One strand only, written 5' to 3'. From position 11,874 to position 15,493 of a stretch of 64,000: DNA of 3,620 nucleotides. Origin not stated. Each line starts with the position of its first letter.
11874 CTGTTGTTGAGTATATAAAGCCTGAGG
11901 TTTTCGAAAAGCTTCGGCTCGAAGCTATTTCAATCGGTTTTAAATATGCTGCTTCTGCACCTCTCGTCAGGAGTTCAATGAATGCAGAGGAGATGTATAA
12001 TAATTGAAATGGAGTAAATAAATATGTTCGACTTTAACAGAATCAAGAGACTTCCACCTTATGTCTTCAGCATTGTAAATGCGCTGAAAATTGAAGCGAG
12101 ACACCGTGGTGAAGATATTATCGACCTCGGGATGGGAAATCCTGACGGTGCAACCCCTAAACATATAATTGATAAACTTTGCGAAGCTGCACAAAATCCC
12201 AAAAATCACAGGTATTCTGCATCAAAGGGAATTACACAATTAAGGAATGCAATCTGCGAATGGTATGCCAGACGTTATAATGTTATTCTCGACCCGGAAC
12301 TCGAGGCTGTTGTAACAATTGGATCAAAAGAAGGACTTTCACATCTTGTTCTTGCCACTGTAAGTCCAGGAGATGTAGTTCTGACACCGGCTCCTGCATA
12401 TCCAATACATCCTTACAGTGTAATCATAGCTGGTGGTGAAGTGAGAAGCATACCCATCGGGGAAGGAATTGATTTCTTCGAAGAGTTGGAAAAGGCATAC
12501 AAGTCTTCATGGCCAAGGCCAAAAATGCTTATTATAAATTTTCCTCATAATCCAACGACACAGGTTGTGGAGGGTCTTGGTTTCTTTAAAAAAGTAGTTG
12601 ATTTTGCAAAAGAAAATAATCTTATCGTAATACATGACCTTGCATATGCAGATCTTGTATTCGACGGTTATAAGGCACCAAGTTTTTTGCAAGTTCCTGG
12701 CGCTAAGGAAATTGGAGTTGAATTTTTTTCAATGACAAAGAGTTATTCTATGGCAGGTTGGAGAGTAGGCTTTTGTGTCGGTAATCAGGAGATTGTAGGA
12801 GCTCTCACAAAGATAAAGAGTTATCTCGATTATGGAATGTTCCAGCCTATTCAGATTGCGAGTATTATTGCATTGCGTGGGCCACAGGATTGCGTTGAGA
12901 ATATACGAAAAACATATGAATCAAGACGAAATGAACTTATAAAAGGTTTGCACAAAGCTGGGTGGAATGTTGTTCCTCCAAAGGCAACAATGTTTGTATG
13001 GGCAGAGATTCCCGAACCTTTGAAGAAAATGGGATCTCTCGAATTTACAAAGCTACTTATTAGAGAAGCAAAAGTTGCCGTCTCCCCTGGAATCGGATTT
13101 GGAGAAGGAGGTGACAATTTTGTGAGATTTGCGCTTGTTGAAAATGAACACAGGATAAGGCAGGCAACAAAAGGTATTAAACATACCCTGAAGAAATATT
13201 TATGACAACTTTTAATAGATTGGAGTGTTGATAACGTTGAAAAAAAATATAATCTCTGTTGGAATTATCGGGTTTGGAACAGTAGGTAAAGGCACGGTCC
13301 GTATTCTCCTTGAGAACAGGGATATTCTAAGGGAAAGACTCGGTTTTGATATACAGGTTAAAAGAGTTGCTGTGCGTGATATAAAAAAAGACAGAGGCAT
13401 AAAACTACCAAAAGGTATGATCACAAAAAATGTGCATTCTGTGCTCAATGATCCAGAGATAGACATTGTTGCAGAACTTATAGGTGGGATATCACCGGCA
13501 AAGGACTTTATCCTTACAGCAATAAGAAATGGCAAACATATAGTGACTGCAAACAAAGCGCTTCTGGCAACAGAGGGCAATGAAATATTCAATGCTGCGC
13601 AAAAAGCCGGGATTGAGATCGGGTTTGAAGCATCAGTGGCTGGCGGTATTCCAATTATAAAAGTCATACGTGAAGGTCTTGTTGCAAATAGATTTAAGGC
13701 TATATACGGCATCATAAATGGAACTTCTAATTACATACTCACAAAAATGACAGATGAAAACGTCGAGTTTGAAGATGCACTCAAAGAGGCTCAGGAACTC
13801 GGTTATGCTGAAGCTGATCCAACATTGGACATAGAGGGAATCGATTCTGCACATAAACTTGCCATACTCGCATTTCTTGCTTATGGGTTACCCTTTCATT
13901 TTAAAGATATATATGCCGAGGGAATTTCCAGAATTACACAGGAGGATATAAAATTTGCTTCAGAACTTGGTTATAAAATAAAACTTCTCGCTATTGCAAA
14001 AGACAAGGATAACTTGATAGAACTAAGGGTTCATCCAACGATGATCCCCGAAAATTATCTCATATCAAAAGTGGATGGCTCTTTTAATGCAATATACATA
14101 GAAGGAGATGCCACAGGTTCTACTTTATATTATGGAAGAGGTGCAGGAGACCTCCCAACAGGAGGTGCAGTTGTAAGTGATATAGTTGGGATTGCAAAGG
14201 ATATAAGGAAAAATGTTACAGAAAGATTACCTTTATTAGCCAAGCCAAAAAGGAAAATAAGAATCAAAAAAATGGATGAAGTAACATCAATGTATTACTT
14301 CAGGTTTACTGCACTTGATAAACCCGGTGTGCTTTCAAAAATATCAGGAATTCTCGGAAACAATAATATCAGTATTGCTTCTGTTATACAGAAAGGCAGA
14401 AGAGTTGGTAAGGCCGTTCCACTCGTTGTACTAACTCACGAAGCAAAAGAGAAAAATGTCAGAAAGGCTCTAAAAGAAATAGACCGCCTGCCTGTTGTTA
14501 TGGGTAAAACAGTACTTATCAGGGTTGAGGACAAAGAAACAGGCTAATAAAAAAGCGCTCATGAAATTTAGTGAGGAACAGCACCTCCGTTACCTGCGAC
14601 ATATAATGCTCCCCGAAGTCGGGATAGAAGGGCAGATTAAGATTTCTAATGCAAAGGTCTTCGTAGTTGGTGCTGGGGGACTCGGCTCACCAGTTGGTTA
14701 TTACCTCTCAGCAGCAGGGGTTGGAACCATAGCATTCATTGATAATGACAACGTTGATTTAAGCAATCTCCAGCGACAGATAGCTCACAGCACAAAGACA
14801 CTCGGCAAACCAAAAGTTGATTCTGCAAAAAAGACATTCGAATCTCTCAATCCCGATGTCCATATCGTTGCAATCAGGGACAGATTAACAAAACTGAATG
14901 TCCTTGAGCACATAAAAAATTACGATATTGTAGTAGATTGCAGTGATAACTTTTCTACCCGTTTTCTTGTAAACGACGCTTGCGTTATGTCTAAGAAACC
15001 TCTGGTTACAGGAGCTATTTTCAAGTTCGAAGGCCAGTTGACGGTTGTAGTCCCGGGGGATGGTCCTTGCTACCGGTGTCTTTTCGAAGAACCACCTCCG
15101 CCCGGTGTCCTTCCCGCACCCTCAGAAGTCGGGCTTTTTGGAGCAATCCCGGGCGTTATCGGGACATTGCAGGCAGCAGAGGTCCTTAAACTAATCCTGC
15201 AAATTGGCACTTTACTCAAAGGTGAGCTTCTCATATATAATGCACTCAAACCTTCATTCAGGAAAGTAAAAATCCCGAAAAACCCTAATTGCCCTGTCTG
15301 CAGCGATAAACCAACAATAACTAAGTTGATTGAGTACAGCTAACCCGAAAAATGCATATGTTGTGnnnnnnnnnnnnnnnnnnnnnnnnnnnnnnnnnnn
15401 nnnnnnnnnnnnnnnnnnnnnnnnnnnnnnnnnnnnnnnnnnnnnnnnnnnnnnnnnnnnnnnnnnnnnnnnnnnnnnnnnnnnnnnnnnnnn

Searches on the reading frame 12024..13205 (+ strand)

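Call 3: search_protein_families(library=pfam, proteins=[window:12024-13205:+], max_evalue=0.01)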
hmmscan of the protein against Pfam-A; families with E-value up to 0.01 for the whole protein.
window:12024-13205:+ (393 aa): 1 family
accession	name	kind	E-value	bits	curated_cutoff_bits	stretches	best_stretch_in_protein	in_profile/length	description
PF00155.27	Aminotran_1_2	-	1.2e-59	202.7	19.7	1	31-373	2-349/361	Aminotransferase class I and II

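Call 4: search_protein_families(library=ncbifam, proteins=[window:12024-13205:+], max_evalue=0.01)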
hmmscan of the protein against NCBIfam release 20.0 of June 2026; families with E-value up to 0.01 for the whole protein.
window:12024-13205:+ (393 aa): 69 families (the best 25 are shown)
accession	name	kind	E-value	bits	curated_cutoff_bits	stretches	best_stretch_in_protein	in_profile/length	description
NF006033.0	PRK08175.1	equivalog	4.3e-199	661.6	647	1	3-391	9-396/407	alanine transaminase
NF006604.0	PRK09148.1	equivalog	3.5e-174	579.6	648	1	2-390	3-390/406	LL-diaminopimelate aminotransferase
NF006387.0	PRK08636.1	equivalog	3.1e-172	573.1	675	1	3-391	6-400/403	LL-diaminopimelate aminotransferase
NF006756.0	PRK09276.1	subfamily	4.3e-138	460.4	507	1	5-387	6-384/387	LL-diaminopimelate aminotransferase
TIGR03540.1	DapC_direct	equivalog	1.9e-134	448.4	593.25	1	5-386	4-381/383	LL-diaminopimelate aminotransferase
NF004611.0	PRK05942.1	equivalog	2.6e-125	418.5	628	1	5-388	10-389/394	aspartate aminotransferase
NF005815.0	PRK07681.1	equivalog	1e-114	383.7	545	1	5-388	7-385/399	LL-diaminopimelate aminotransferase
NF005977.0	PRK08068.1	subfamily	4.4e-112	375.1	494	1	5-386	7-384/391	transaminase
NF005613.0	PRK07366.1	equivalog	1e-111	373.8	486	1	5-390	5-389/391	LL-diaminopimelate aminotransferase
NF004937.0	PRK06290.1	equivalog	4.2e-84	282.6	585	1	26-372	40-383/410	LL-diaminopimelate aminotransferase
NF041364.1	GntC_guanitoxin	equivalog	1.8e-77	260.7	415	1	33-384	1-352/356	guanitoxin biosynthesis PLP-dependent (S)-gamma-hydroxy-L-arginine cyclodehydratase GntC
NF005855.0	PRK07777.1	equivalog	1.3e-64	219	553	1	7-387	7-386/391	pyridoxal phosphate-dependent aminotransferase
NF041091.1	asp_aminotase_Arch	equivalog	4.1e-58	197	550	1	7-388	4-374/376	aspartate aminotransferase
NF006488.0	PRK08912.1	equivalog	8.1e-58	196.2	498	1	27-389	23-384/387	aminotransferase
NF005588.0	PRK07309.1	equivalog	2.3e-57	194.7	576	1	30-391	30-388/391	pyridoxal phosphate-dependent aminotransferase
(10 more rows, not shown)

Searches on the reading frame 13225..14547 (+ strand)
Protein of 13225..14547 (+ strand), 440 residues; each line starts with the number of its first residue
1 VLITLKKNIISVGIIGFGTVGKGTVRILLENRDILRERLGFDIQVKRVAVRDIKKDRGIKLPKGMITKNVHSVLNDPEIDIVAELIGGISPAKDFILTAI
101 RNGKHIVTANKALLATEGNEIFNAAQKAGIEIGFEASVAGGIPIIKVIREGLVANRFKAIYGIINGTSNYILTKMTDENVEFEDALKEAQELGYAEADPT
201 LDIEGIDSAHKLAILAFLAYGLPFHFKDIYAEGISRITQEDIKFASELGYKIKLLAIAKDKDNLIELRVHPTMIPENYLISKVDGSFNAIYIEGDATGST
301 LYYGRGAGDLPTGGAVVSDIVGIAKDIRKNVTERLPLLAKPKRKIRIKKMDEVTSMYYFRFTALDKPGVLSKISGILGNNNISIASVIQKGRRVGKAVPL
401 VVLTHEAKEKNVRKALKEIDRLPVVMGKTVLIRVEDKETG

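Call 3: search_protein_families(library=pfam, proteins=[window:13225-14547:+], max_evalue=0.01)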
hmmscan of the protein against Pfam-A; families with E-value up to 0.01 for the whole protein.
window:13225-14547:+ (440 aa): 4 families
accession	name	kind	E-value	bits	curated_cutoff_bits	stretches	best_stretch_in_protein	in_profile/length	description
PF00742.24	Homoserine_dh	-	1.1e-64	217.9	22.9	1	143-321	1-173/173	Homoserine dehydrogenase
PF03447.22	NAD_binding_3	-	2e-20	74.1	24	1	16-134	1-115/116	Homoserine dehydrogenase, NAD binding domain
PF01842.31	ACT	-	1.6e-11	44.2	27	1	358-419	2-64/66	ACT domain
PF22629.2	ACT_AHAS_ss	-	7e-06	26.6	27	1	362-425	4-65/67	AHAS small subunit-like ACT domain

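Call 4: search_protein_families(library=ncbifam, proteins=[window:13225-14547:+], max_evalue=0.01)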
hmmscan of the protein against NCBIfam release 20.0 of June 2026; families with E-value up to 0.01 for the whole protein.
window:13225-14547:+ (440 aa): 12 families
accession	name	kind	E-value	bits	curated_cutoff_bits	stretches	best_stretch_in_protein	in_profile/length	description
NF004976.0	PRK06349.1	subfamily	5.4e-168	559.5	205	1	8-437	3-429/430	homoserine dehydrogenase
NF004912.0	PRK06270.1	equivalog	3.9e-83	279.7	373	1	10-328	4-341/343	homoserine dehydrogenase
NF006235.0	PRK08374.1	equivalog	3.9e-54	184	451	1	10-329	3-334/336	homoserine dehydrogenase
NF005290.0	PRK06813.1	equivalog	1.3e-45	155.9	286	1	90-325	102-338/346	homoserine dehydrogenase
NF005002.0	PRK06392.1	equivalog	1.8e-32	112.6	296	1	10-323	4-324/329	homoserine dehydrogenase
NF006959.0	PRK09436.1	equivalog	4e-22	78.1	726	1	98-233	566-703/819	bifunctional aspartate kinase/homoserine dehydrogenase I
NF007003.0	PRK09466.1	subfamily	3.5e-13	48.9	582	1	99-229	561-693/810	bifunctional aspartate kinase/homoserine dehydrogenase II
TIGR01327.1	PGDH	equivalog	6.9e-06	25.1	454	1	348-422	443-517/525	phosphoglycerate dehydrogenase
NF006352.0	PRK08577.1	equivalog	0.00023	21.3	140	1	341-422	40-126/136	hypothetical protein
NF052479.1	LevoglcsnDh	equivalog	0.0036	16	650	1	65-131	60-126/386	levoglucosan dehydrogenase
NF058563.1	BT_2159_fam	equivalog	0.0048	16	650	1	10-112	1-94/350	disaccharide 3-dehydrogenase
TIGR00656.1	asp_kin_monofn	equivalog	0.0077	15.3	402.25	0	351-410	264-321/407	aspartate kinase, monofunctional class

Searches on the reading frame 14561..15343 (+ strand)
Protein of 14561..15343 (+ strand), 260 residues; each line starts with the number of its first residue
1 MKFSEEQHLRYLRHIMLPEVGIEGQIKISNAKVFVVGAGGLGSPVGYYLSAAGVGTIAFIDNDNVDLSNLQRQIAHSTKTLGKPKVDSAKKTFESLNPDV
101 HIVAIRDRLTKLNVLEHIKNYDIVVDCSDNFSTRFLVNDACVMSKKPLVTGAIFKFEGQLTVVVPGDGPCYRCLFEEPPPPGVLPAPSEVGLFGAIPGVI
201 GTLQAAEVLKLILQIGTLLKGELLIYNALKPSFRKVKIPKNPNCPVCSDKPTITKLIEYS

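Call 3: search_protein_families(library=pfam, proteins=[window:14561-15343:+], max_evalue=0.01)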
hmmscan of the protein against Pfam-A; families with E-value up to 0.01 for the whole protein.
window:14561-15343:+ (260 aa): 3 families
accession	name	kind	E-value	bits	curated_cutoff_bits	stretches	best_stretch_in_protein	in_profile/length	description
PF00899.27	ThiF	-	4.9e-80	268.6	28.1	1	11-246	1-238/238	ThiF family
PF02558.23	ApbA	-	0.0012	18.9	22.2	1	33-105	1-74/150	Ketopantoate reductase PanE/ApbA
PF03435.24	Sacchrp_dh_NADP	-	0.0015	19.3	25.1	0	33-153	1-100/129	Saccharopine dehydrogenase NADP binding domain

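Call 4: search_protein_families(library=ncbifam, proteins=[window:14561-15343:+], max_evalue=0.01)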
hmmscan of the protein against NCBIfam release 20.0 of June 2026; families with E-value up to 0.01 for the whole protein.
window:14561-15343:+ (260 aa): 27 families (the best 25 are shown)
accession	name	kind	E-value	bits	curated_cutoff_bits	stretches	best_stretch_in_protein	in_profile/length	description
NF006444.0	PRK08762.1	equivalog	7.9e-111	370.4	449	1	3-259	120-379/387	molybdopterin-synthase adenylyltransferase MoeB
NF047750.1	SAMPActivE1UbaA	equivalog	9.3e-94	313.7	450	1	5-252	7-253/270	SAMP-activating enzyme E1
NF005646.0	PRK07411.1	equivalog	1.7e-92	310.6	633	1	2-259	10-261/390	molybdopterin-synthase adenylyltransferase MoeB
NF004281.0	PRK05690.1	subfamily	2.7e-88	295.4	266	1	2-248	4-249/250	molybdopterin-synthase adenylyltransferase MoeB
NF005902.0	PRK07878.1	equivalog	4.3e-86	289.3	647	1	3-259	15-269/392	adenylyltransferase/sulfurtransferase MoeZ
TIGR02356.1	adenyl_thiF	equivalog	3.4e-71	238.8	275.25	1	10-212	1-203/203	thiazole biosynthesis adenylyltransferase ThiF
TIGR02355.1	moeB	equivalog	3.7e-68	229.5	376.55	1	8-247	2-240/240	molybdopterin-synthase adenylyltransferase MoeB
NF004111.0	PRK05600.1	equivalog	1.8e-63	214.9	437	1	5-245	16-259/371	ThiF family adenylyltransferase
NF006204.0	PRK08328.1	equivalog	5.8e-56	189.7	339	1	4-236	3-229/231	hypothetical protein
NF009123.0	PRK12475.1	subfamily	5.4e-43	147.6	510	1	10-256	4-252/338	MoeB/ThiF family adenylyltransferase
NF006395.0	PRK08644.1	equivalog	1.9e-27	96.3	159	1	14-150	14-151/215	sulfur carrier protein ThiS adenylyltransferase ThiF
TIGR02354.1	thiF_fam2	equivalog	6.4e-20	71.9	152.2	1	27-142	18-132/200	thiamine biosynthesis protein ThiF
NF011696.0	PRK15116.1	equivalog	6.6e-18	65.3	304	1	27-151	27-152/268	tRNA cyclic N6-threonylcarbamoyladenosine(37) synthase TcdA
NF006077.0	PRK08223.1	equivalog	1.5e-17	63.5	266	1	22-165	20-165/296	hypothetical protein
TIGR01408.1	Ube1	subfamily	4.5e-17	61.1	750.05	1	20-171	409-569/1008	ubiquitin-activating enzyme E1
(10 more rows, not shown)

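Call 102: search_protein_families(library=padloc, proteins=[window:14561-15343:+], max_evalue=0.001)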
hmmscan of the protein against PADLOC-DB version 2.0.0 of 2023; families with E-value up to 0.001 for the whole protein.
window:14561-15343:+ (260 aa): 32 families (the best 25 are shown)
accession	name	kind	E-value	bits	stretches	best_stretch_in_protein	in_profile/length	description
PDLC00847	E1-E2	-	1.1e-21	74.9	1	28-161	284-416/523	E1-E2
PDLC00837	E1-E2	-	1.1e-17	62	1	24-178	319-483/593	E1-E2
PDLC00844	E1-E2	-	1.5e-17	61.4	1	27-154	273-401/489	E1-E2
PDLC00829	E1-E2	-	3.5e-17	60.6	1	27-153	168-295/426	E1-E2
PDLC00848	E1-E2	-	1.6e-16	57.7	1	27-128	371-473/607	E1-E2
PDLC00855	E1-E2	-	8e-16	56.2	1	27-154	299-432/579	E1-E2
PDLC00843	E1-E2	-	2e-15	54.4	1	16-142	306-429/575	E1-E2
PDLC00856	E1-E2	-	2.3e-15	54.1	1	29-141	321-433/573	E1-E2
PDLC00836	E1-E2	-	9.7e-15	52.1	1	26-146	337-459/602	E1-E2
PDLC00839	E1-E2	-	6.2e-14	49.1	1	27-146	367-487/602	E1-E2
PDLC00830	E1-E2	-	7.1e-14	49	1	22-126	302-405/551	E1-E2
PDLC00834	E1-E2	-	1.5e-13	48.1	1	28-177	300-454/564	E1-E2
PDLC00832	E1-E2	-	4.7e-13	46.2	1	27-131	335-440/588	E1-E2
PDLC00850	E1-E2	-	2.7e-12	43.9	1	12-132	297-417/566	E1-E2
PDLC00828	E1-E2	-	3.4e-12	44.3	1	28-152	173-298/431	E1-E2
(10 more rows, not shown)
